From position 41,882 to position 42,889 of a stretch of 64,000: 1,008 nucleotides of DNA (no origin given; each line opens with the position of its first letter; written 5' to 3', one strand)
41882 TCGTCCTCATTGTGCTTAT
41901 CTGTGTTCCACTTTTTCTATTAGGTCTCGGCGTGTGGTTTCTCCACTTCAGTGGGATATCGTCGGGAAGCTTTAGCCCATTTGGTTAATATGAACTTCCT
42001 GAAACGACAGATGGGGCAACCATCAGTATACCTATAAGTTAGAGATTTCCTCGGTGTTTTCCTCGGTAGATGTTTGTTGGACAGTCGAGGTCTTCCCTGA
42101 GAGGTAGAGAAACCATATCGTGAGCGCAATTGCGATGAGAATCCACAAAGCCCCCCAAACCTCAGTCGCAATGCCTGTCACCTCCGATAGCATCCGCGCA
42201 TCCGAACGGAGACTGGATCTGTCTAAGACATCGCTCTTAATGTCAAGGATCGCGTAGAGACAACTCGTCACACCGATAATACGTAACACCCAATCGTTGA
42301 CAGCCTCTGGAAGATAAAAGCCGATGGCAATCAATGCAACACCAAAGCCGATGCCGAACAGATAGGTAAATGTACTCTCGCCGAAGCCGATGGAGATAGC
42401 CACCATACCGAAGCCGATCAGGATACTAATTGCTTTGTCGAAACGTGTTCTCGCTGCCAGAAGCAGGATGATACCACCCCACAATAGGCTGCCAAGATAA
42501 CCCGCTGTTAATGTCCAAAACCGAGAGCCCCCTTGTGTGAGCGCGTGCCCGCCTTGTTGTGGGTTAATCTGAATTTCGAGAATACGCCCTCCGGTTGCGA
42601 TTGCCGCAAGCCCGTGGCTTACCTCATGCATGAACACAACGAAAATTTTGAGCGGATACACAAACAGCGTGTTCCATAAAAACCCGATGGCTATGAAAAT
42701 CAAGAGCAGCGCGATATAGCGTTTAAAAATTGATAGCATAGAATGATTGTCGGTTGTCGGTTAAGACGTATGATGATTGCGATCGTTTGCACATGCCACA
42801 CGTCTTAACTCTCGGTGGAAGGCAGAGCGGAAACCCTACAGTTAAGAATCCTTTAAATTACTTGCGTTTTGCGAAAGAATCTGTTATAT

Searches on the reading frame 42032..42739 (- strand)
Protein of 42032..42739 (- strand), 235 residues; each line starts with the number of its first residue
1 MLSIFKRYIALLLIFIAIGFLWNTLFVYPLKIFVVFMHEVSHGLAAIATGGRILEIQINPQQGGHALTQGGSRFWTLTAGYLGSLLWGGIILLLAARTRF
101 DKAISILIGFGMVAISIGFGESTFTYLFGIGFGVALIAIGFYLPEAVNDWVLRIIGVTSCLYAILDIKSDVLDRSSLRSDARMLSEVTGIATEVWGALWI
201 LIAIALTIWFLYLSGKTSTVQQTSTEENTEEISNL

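Call 39: search_protein_families(library=pfam, proteins=[window:42032-42739:-], max_evalue=0.00001)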
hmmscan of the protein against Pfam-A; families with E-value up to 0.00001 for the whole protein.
window:42032-42739:- (235 aa): 1 family
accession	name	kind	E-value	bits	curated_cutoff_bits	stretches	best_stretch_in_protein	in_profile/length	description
PF13398.12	Peptidase_M50B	-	1.3e-44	152.8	26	1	12-209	2-200/201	Peptidase M50B-like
